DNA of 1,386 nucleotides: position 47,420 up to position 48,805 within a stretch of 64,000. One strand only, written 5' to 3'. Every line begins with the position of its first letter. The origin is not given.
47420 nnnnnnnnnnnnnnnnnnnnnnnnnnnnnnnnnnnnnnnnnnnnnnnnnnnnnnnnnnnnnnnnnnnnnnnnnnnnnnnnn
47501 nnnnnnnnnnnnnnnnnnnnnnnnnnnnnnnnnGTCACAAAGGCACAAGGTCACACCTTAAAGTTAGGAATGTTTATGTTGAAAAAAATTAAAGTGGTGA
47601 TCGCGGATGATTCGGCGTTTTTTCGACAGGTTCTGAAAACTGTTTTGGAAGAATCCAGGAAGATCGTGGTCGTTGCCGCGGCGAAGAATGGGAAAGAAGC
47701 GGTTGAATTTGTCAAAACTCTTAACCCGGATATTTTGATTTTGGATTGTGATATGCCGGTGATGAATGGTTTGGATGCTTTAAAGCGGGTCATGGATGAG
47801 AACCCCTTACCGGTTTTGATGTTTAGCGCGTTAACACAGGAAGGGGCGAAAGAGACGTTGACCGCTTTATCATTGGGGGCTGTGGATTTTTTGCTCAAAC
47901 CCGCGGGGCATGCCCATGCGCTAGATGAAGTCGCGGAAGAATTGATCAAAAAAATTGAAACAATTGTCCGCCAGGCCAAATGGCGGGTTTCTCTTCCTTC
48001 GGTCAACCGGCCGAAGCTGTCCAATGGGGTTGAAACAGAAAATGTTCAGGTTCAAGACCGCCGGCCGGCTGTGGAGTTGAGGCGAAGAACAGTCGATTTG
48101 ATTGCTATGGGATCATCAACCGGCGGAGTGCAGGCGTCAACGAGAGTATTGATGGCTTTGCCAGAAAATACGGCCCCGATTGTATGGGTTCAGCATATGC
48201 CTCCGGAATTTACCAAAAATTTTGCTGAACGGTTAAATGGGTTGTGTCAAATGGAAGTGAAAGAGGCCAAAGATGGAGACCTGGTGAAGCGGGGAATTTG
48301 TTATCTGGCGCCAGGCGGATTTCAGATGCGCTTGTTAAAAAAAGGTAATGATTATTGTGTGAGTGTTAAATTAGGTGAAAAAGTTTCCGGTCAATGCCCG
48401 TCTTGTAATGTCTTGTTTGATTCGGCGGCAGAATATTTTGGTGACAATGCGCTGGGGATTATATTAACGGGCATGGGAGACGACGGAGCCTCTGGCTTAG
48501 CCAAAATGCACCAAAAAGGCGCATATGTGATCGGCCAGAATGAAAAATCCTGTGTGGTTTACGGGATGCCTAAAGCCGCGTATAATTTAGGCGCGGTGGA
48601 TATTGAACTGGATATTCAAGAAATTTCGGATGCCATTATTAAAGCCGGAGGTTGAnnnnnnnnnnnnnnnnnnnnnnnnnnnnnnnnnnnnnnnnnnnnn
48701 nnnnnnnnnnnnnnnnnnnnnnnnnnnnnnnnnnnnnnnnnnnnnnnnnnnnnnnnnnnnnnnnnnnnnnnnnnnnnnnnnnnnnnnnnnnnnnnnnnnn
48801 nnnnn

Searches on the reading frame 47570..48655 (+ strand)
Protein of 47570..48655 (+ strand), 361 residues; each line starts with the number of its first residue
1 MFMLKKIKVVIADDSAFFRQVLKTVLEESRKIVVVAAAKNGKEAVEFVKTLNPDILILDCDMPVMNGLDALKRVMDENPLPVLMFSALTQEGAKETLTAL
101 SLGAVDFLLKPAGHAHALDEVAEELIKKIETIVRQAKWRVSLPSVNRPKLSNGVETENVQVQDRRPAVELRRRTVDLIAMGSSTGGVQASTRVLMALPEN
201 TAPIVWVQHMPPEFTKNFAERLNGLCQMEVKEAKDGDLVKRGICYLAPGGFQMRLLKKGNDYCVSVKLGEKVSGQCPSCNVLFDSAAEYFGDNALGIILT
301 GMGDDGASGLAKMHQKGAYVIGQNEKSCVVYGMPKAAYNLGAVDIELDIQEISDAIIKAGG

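Call 58: search_protein_families(library=pfam, proteins=[window:47570-48655:+], max_evalue=0.00001)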
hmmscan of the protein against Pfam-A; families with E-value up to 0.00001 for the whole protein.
window:47570-48655:+ (361 aa): 2 families
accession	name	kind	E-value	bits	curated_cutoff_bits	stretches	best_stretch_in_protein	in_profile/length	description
PF01339.22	CheB_methylest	-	2.9e-60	203.4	24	1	178-356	1-174/174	CheB methylesterase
PF00072.30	Response_reg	-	6.3e-24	84.7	30.2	1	9-116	1-105/111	Response regulator receiver domain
